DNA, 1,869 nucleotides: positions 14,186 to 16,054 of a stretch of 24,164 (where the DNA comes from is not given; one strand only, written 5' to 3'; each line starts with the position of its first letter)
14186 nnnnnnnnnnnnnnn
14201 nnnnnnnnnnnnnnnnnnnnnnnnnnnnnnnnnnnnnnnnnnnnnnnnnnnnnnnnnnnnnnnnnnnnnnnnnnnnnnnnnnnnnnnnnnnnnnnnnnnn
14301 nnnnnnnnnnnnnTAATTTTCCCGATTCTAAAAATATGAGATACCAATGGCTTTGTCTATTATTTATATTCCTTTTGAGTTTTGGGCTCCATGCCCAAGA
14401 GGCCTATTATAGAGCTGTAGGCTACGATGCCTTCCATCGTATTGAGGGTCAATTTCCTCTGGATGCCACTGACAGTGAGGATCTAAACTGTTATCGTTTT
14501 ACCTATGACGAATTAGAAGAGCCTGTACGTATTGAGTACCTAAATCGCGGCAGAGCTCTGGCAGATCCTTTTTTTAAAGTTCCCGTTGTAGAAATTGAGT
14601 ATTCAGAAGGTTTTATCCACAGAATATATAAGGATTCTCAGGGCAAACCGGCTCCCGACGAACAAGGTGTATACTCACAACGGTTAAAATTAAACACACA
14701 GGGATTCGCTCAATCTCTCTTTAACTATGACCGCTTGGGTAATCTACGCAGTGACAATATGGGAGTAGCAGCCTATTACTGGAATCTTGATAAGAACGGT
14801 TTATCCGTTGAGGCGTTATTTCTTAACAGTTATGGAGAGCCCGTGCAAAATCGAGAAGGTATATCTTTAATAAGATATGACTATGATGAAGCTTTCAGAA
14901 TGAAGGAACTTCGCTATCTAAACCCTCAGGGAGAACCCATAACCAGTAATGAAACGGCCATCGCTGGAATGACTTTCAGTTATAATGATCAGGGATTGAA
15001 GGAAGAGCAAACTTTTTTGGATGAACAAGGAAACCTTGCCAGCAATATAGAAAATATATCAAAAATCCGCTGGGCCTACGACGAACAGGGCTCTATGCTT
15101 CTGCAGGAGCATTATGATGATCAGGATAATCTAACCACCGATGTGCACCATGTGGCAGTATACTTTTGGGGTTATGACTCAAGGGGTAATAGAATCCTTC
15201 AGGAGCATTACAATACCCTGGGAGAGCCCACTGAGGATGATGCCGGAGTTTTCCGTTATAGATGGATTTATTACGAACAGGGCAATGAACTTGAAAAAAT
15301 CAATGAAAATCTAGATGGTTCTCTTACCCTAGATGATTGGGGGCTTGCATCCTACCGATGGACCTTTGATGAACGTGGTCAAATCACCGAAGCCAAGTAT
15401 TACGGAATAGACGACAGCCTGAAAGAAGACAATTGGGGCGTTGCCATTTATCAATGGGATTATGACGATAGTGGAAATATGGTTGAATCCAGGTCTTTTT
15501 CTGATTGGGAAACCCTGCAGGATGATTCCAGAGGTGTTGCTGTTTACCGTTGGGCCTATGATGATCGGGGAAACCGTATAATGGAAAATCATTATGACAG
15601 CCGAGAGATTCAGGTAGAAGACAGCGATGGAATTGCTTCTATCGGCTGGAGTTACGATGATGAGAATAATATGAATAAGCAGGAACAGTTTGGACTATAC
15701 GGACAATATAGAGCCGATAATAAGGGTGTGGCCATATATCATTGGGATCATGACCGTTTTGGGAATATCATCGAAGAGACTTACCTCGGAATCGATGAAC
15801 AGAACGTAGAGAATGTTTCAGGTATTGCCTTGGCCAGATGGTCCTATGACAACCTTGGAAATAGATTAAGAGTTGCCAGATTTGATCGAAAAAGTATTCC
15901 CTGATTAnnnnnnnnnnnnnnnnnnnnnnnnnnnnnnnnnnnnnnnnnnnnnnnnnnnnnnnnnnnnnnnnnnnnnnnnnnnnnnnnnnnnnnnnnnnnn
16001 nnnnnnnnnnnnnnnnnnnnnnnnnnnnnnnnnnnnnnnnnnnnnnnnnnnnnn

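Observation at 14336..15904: Secreted protein built almost entirely of ~14 tandem 33-residue '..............' repeats (YD/Rhs-like but longer period, no toxin domain)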

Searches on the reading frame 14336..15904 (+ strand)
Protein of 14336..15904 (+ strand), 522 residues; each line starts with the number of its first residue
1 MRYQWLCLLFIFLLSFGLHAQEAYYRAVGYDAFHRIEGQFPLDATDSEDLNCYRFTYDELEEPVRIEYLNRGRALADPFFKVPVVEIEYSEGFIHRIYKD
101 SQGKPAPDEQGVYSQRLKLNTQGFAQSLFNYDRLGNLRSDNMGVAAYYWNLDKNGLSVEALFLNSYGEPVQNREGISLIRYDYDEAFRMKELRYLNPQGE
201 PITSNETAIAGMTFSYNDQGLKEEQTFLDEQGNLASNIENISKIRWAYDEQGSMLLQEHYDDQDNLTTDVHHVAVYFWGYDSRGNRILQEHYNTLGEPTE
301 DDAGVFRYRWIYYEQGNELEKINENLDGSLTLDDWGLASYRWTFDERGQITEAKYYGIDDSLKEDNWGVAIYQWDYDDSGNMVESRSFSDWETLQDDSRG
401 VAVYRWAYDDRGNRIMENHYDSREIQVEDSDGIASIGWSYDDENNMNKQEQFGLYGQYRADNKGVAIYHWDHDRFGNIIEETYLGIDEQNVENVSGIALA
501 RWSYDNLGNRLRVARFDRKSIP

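Call 4: search_protein_families(library=pfam, proteins=[window:14336-15904:+], max_evalue=10)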
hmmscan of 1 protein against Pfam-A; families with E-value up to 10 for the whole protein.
window:14336-15904:+ (522 aa): 2 families
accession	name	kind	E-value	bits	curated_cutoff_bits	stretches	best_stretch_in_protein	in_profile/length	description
PF05593.20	RHS_repeat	-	1.2e-08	35.6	22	0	501-513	19-31/38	RHS Repeat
PF07356.17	DUF1481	-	0.13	12.4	25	1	434-483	10-58/186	Protein of unknown function (DUF1481)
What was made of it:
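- Closest known: MORN repeats and YwqK-type antitoxins. Different: No MORN sequence-family match (call 4).
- No CBM or lectin family hit was found (call 4).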

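Call 5: search_protein_families(library=ncbifam, proteins=[window:14336-15904:+], max_evalue=10)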
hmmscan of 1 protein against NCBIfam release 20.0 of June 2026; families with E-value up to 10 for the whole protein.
window:14336-15904:+ (522 aa): 1 family
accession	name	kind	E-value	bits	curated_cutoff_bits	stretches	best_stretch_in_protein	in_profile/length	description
TIGR01643.1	YD_repeat_2x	repeat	1.3e-08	35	15.8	4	399-424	13-38/42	YD repeat-containing protein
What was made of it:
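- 14666..15901 (+): Thirteen regular 32-residue repeats, residues 111-522. Unit starts are at nt 14666, 14762, 14858, 14957, 15053, 15149, 15245, 15341, 15437, 15533, 15629, 15725 and 15821. Within a unit, positions 4-9 form strand 1 (xYxWxY) and positions 10-14 the DxxGN turn. Positions 15-21 form strand 2, followed by a 14-residue connector. Pfam and TIGRFAM YD hits fall in this region (calls 4, 5).
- On YD/Rhs repeat superfamily (PF05593, TIGR01643): TIGR01643 scores 35.0 bits against 15.8, with 4 stretches (calls 4, 5).
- On Rhs/Tc-type toxin-encapsulating cocoon proteins: NCBIfam at E <= 10 returns only TIGR01643 (call 5). There are no further Pfam or NCBIfam domains (calls 4, 5).
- Closest known: YD / Rhs repeat. 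Same: Shares the core xYxYDxxG[RN]-x-[ILV] hairpin motif and scores above both curated cut-offs (calls 4, 5).
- PF05593 at 35.6 bits against 22, and TIGR01643 at 35 against 15.8 (calls 4, 5). Pfam and TIGRFAM YD-repeat hits (calls 4, 5).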

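Call 9: find_homologous_proteins(query=window:14336-15904:+)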
Query window:14336-15904:+ (522 aa): 28 proteins with E <= 0.001 among 6338 candidates.
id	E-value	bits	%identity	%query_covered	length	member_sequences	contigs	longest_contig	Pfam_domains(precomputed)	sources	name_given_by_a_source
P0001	2.0e-125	438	42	99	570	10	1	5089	PF05593.20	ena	-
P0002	2.0e-52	197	30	74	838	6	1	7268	PF01582.26,PF05593.20,PF27244.1,PF13676.12,PF08937.17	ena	-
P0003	7.7e-47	179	31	90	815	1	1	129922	PF27244.1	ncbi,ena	-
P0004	5.3e-41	159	30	58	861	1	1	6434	PF13676.12,PF08937.17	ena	-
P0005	3.9e-38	150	28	81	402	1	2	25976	PF05593.20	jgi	jgi:hypothetical protein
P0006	4.0e-38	150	26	82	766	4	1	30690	-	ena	-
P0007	1.5e-37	148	31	59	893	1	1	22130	PF13676.12,PF08937.17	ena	-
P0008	3.4e-37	147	25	75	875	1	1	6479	PF13676.12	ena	-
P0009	2.8e-36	144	30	55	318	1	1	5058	-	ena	-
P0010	3.3e-32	130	24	83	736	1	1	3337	-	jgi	jgi:serine/threonine-protein kinase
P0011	2.1e-31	128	24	82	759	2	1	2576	PF05593.20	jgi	jgi:hypothetical protein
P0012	1.4e-30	125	29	58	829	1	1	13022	PF13676.12,PF08937.17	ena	-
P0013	2.8e-30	124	27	62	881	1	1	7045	PF05593.20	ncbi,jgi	jgi:YD repeat-containing protein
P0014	5.0e-28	117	27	74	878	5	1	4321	PF05593.20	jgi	jgi:YD repeat-containing protein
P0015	1.0e-26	112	26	78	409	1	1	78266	-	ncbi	-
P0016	5.9e-25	106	25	84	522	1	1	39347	PF05593.20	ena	-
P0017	3.9e-23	100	23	81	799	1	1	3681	PF05593.20,PF13676.12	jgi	jgi:YD repeat-containing protein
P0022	4.3e-10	57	20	43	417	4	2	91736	PF05593.20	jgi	jgi:YD repeat-containing protein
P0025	2.4e-8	52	29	30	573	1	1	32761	-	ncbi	-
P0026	1.0e-7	49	27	73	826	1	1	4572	PF05593.20,PF13676.12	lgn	-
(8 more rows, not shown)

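Call 12: search_protein_families(library=pfam, proteins=[P0001, P0002, P0003, P0006, P0010, P0016], max_evalue=0.01)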
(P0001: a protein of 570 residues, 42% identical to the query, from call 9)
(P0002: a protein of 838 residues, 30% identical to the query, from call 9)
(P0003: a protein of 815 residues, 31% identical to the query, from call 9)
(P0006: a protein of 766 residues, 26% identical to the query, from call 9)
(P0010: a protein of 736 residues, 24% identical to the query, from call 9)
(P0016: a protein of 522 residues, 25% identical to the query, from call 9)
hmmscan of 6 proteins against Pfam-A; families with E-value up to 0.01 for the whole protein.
P0001 (570 aa): 1 family
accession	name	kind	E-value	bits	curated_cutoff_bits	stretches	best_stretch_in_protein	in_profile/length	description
PF05593.20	RHS_repeat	-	4e-15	56.2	22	0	321-339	17-35/38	RHS Repeat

P0002 (838 aa): 4 families
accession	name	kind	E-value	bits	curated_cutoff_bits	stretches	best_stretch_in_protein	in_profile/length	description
PF13676.11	TIR_2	-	2.7e-15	57.4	28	1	12-116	2-93/122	TIR domain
PF08937.16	ThsB_TIR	-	1.6e-08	35.3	21.2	1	12-105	1-88/100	Thoeris protein ThsB, TIR-like domain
PF01582.25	TIR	-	7.1e-06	26.4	21.3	1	54-110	33-90/179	TIR domain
PF05593.20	RHS_repeat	-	2.4e-05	25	22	0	621-635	18-32/38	RHS Repeat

P0003 (815 aa): 2 families
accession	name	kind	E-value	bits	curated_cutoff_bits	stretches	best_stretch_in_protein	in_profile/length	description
PF11178.13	DUF2963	-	8.5e-05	22.3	22.6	0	370-388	13-32/52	Protein of unknown function (DUF2963)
PF22588.2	dCache_1_like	-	0.0037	17.8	27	0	474-506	14-46/89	Histidine kinase sensor domain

P0006 (766 aa): 0 families

P0010 (736 aa): 1 family
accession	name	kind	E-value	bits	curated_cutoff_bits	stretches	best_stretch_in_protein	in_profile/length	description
PF05593.20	RHS_repeat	-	0.0041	17.9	22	0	125-141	16-33/38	RHS Repeat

P0016 (522 aa): 1 family
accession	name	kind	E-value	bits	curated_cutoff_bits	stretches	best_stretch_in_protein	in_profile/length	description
PF05593.20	RHS_repeat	-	2.7e-12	47.2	22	0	252-278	4-30/38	RHS Repeat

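Call 14: search_solved_structures(query=window:14336-15904:+, max_evalue=1, show_alignments=2)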
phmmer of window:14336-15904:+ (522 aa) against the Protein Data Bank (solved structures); distinct sequences matched with E-value up to 1: 3.
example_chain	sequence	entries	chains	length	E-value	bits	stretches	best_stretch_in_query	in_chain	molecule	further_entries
4o2i_A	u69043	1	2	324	0.26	13.4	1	13-67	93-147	Non-LEE encoded type III effector C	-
9zw5_A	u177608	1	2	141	0.75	11.9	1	450-488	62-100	tRNA threonylcarbamoyladenosine biosynthesis protein TsaE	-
6ent_A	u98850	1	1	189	0.78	11.8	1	269-320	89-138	Phosphatidylethanolamine-binding protein 1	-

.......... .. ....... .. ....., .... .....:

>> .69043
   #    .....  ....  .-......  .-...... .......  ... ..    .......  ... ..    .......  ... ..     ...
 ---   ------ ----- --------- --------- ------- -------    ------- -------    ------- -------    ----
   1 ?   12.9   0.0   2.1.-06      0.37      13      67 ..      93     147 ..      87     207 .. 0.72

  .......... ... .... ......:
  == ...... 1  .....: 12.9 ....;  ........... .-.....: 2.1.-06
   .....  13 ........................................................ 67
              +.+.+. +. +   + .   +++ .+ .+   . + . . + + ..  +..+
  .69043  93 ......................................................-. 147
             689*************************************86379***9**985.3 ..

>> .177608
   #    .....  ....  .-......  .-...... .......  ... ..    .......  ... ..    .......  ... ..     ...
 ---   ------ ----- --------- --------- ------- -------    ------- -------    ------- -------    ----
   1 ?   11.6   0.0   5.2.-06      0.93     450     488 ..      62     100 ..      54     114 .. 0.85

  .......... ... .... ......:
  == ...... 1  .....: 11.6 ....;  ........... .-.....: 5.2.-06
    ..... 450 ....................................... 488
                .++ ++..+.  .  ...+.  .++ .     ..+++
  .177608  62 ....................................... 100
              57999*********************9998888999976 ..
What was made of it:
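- Tried and rejected: phmmer of the whole protein against PDB sequences found nothing meaningful (call 14).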

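Call 17: predict_structure(protein=window:14336-15904:+)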
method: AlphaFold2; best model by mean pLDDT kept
length: 522 residues; sequences in the alignment: 1
mean_pLDDT: 37.0   pTM: 0.28
mean pLDDT of the five models: 37.0, 31.7, 31.0, 30.0, 29.7
residues with pLDDT >= 90: 0; 70-90: 14; 50-70: 33; < 50: 475
segments of 3 or more residues with pLDDT < 50: 21-193, 197-199, 201-350, 352-368, 390-404, 411-522
pLDDT, mean of each block of 10 residues (from residue 1): 75 71 39 26 26 26 29 27 33 39 41 36 29 28 36 39 39 43 41 47 35 28 33 31 30 30 29 26 28 25 22 26 30 35 45 45 46 53 54 43 49 42 38 39 34 34 42 37 40 39 33 36 31
secondary structure, 60 per line:
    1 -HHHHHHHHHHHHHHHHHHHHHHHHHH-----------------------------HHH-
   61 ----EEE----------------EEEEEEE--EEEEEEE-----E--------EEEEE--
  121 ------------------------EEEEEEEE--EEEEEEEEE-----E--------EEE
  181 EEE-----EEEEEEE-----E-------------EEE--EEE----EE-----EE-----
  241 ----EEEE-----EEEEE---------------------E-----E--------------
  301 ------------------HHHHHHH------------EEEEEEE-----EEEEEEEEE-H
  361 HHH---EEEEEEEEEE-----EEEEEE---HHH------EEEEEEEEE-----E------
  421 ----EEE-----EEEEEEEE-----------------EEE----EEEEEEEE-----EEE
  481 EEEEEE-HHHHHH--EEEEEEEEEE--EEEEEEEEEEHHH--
elements in order: H2-27 E65-67 E84-90 E93-99 E114-118 E145-152 E155-163 E178-183 E189-195 E215-217 E220-222 E245-248 E254-258 H319-325 E338-344 E350-358 H360-363 E367-376 E382-387 E400-408 E425-427 E433-440 E458-460 E465-472 E478-486 H488-493 E496-505 E508-517
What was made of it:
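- Tried and rejected: AlphaFold2 without an alignment gave pLDDT 37 and was discarded (call 17).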

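Call 27: find_related_loci(query=window:14336-15904:+, collection=genome_contigs, flank=8000)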
Query window:14336-15904:+ (522 aa) in genome_contigs; peptide patterns used: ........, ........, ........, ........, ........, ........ (x = any residue, [..] = any of these).
22 stretches matched a pattern; 3 encode a relative of the query (tblastn E <= 1e-3); 3 distinct loci.
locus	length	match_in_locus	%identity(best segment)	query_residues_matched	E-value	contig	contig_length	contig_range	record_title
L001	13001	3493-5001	42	16-521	7e-118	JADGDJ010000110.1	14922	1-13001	MAG: Spirochaetaceae bacterium isolate BB7 NODE_3761_length_14922_cov_3.930851, whole genome shotgun sequence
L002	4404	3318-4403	40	15-510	2e-82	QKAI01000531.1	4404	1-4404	MAG: Spirochaetaceae bacterium isolate SZUA-368 scaffold_103658, whole genome shotgun sequence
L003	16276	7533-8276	26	24-270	1e-19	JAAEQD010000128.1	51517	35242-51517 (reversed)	MAG: Candidatus Zixiibacteriota bacterium isolate Gpa_9 GpaG_CONTIG1397145, whole genome shotgun sequence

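Call 30: search_protein_families(library=pfam, proteins=[L001:143-901:+, L001:945-1820:+, L001:1850-3424:+, L001:3439-5004:+, L001:5005-5559:-, L001:5475-6218:-, L001:6215-6766:-, L002:884-1852:+, L002:1853-3274:+], max_evalue=0.001)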
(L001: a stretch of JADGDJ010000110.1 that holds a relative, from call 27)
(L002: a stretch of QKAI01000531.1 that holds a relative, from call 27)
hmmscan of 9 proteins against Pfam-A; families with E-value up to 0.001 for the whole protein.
L001:143-901:+ (252 aa): 0 families

L001:945-1820:+ (291 aa): 2 families
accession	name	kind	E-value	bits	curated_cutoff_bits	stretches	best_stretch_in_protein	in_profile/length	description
PF00892.27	EamA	-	1.5e-39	135.8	28.2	2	147-278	3-132/135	EamA-like transporter family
PF03151.22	TPT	-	5.9e-05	23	30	1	155-283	12-139/291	Triose-phosphate Transporter family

L001:1850-3424:+ (524 aa): 2 families
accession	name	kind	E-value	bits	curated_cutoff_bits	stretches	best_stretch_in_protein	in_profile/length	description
PF03703.20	bPH_2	-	8.8e-07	29.5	22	0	233-284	20-70/78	Bacterial PH domain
PF00027.35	cNMP_binding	-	2.7e-05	24.5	27.5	1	34-110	5-85/89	Cyclic nucleotide-binding domain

L001:3439-5004:+ (521 aa): 0 families

L001:5005-5559:- (184 aa): 1 family
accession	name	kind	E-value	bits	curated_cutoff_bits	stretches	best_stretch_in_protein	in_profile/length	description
PF02542.21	YgbB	-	3.3e-62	209.9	26.7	1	30-183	1-154/155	YgbB family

L001:5475-6218:- (247 aa): 2 families
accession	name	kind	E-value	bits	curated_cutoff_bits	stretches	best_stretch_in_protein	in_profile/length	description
PF01128.25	IspD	-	1.6e-49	169.1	27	1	59-246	27-212/221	2-C-methyl-D-erythritol 4-phosphate cytidylyltransferase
PF12804.13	NTP_transf_3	-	7.6e-08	33.1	27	0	5-31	1-25/160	MobA-like NTP transferase domain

L001:6215-6766:- (183 aa): 2 families
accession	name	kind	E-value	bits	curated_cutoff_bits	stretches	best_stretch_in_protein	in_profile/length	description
PF21095.3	CarD_C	-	5.5e-21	74.8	23.1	1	84-168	2-86/87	CarD, C-terminal domain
PF02559.22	CarD_TRCF_RID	-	5.6e-11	42.8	23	1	17-74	1-55/57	CarD-like/TRCF RID domain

L002:884-1852:+ (322 aa): 1 family
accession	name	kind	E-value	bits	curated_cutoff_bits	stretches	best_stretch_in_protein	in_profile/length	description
PF00849.27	PseudoU_synth_2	-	1.4e-32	113.5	26.8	1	102-257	1-151/152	RNA pseudouridylate synthase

L002:1853-3274:+ (473 aa): 2 families
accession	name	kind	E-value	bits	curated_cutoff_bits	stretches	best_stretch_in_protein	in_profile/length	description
PF03703.20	bPH_2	-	5.1e-05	23.9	22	0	186-239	20-73/78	Bacterial PH domain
PF00027.35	cNMP_binding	-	0.00058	20.2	27.5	0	33-102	4-83/89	Cyclic nucleotide-binding domain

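Call 52: predict_structure(alignment_id=A3)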
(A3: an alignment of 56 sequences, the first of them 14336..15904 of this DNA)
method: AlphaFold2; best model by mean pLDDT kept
length: 522 residues; sequences in the alignment: 56
mean_pLDDT: 91.7   pTM: 0.76
mean pLDDT of the five models: 91.7, 88.6, 88.5, 87.5, 87.2
residues with pLDDT >= 90: 412; 70-90: 71; 50-70: 13; < 50: 26
segments of 3 or more residues with pLDDT < 50: 1-10, 12-19, 73-79
pLDDT, mean of each block of 10 residues (from residue 1): 42 47 79 68 78 83 78 44 81 89 92 94 90 97 97 95 98 98 97 98 98 98 98 98 98 98 98 98 97 98 98 95 98 97 97 98 98 98 98 98 98 98 98 98 98 98 98 96 98 97 90 95 92
secondary structure, 60 per line:
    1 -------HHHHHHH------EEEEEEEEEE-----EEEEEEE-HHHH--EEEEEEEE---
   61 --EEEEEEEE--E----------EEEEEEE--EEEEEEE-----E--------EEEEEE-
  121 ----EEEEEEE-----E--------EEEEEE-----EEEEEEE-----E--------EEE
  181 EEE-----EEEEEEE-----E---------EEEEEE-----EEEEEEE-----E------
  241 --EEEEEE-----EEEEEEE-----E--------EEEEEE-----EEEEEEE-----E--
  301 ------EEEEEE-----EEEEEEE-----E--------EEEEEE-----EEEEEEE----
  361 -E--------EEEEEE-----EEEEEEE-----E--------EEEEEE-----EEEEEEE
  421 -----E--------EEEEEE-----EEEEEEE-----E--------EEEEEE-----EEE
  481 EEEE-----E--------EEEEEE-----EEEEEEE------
elements in order: H8-14 E21-30 E36-42 H44-47 E50-57 E63-70 E84-90 E93-99 E114-119 E125-131 E146-151 E157-163 E178-183 E189-195 E211-216 E222-228 E243-248 E254-260 E275-280 E286-292 E307-312 E318-324 E339-344 E350-356 E371-376 E382-388 E403-408 E414-420 E435-440 E446-452 E467-472 E478-484 E499-504 E510-516
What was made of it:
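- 14336..14398 (+): Signal-peptide-like leader, residues 1-21 (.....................). Cleavage is inferred after LHA or LHAQ. AlphaFold pLDDT is below 50 for residues 1-19 (call 52).
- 14399..14665 (+): N-terminal cap, residues 22-110: three degenerate hairpins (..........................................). Strands 21-30/36-42, 50-57/63-70 and 84-90/93-99 in the model (call 52).
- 14666..15901 (+): DSSP of the pLDDT 91.7 model shows 13 hairpins spaced 32 residues apart, with one step of 33 (call 52).
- On YD/Rhs repeat superfamily (PF05593, TIGR01643): The model has 16 hairpins at pLDDT 91.7 (call 52).
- On Rhs/Tc-type toxin-encapsulating cocoon proteins: The last hairpin spans residues 499-516 of 522 (call 52).
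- On 32-residue YD-like array family (uncurated; TIR, kinase or nSTAND1 - TM - array, and secreted forms): The query has only a leader plus the array (calls 4, 5, 52).
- Checked: Three degenerate N-terminal hairpins (residues 21-99) precede them, giving 16 hairpins in the model (call 52).
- AlphaFold2 with a 56-row alignment gives pLDDT 91.7 and pTM 0.76, with 16 hairpins (call 52). The array runs to within 6 residues of the C-terminus (call 52).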

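Call 55: fold_search(model_id=the predicted structure, library=pdb)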
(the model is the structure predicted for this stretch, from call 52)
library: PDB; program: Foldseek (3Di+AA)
matches with E <= 10: 527; with E <= 0.001: 73
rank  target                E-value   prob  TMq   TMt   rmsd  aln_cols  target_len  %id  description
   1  7q97_A                6.9e-18  1.00  0.12  0.07  31.3       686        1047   14  Structure of the bacterial type VI secretion system effector RhsA. (released 2021-12-22)
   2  8qja_D                2.1e-17  1.00  0.23  0.13  28.6       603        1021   13  T6SS-linked Rhs repeat protein - Advenella mimigardefordensis VgrG-Rhs core (released 2024-09-25)
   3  8qja_A                3.0e-17  1.00  0.14  0.08  31.0       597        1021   14  T6SS-linked Rhs repeat protein - Advenella mimigardefordensis VgrG-Rhs core (released 2024-09-25)
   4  8qja_B                4.1e-17  1.00  0.22  0.12  27.6       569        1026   13  T6SS-linked Rhs repeat protein - Advenella mimigardefordensis VgrG-Rhs core (released 2024-09-25)
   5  7pq5                  6.3e-17  1.00  0.16  0.09  29.1       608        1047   14  Photorhabdus laumondii T6SS-associated Rhs protein carrying the Tre23 toxin domain (released 2021-12-01)
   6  8qja_C                7.7e-17  1.00  0.17  0.10  30.5       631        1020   12  T6SS-linked Rhs repeat protein - Advenella mimigardefordensis VgrG-Rhs core (released 2024-09-25)
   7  8uxt                  1.2e-16  1.00  0.18  0.08  30.1       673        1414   12  Acinetobacter baumannii Tse15 Rhs effector, toxin cleavage mutant (D1369N, D1391N) (released 2024-10-09)
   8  8uy4_A                1.9e-16  1.00  0.18  0.08  33.5       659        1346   12  Acinetobacter baumannii Tse15 Rhs effector (released 2024-10-09)
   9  8qjb_A                4.4e-16  1.00  0.14  0.09  30.5       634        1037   14  T6SS-linked Rhs repeat protein - Salmonella bongori Rhs-core domain extended N-terminus (released 2024-09-25)
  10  8qjc                  6.0e-16  1.00  0.19  0.11  29.7       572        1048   13  T6SS-linked Rhs repeat protein - Salmonella bongori Rhs-core domain with toxin domain (released 2024-09-25)
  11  8qjd_B                6.0e-16  1.00  0.13  0.07  32.9       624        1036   12  T6SS-linked Rhs repeat protein - Salmonella bongori Rhs-core domain (released 2024-09-25)
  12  8h8b                  8.4e-15  1.00  0.16  0.10  27.1       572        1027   17  Type VI secretion system effector RhsP in its pre-autoproteolysis and monomeric form (released 2023-01-18)
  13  8cp6_B                2.2e-14  1.00  0.17  0.09  31.3       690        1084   13  Type six secretion system exported effector 5 (Tse5) (released 2023-12-06)
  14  6ske_A                7.3e-14  1.00  0.16  0.07  28.6       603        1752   14  Teneurin 2 in complex with Latrophilin 2 Lec domain (released 2020-02-12)
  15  8h8a_A                8.5e-14  1.00  0.16  0.11  28.4       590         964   14  Type VI secretion system effector RhsP in its post-autoproteolysis and monomeric form (released 2023-01-18)
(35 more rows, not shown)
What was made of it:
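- On Rhs/Tc-type toxin-encapsulating cocoon proteins: Foldseek TMq is 0.11-0.34 and rmsd 13-34 A, despite E about 1e-17 (call 55).
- Closest known: Rhs, Tc BC and teneurin beta-cocoon proteins. Different: TMq is 0.34 or less (call 55).
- Global TM-scores to cocoons are 0.34 or less (call 55).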
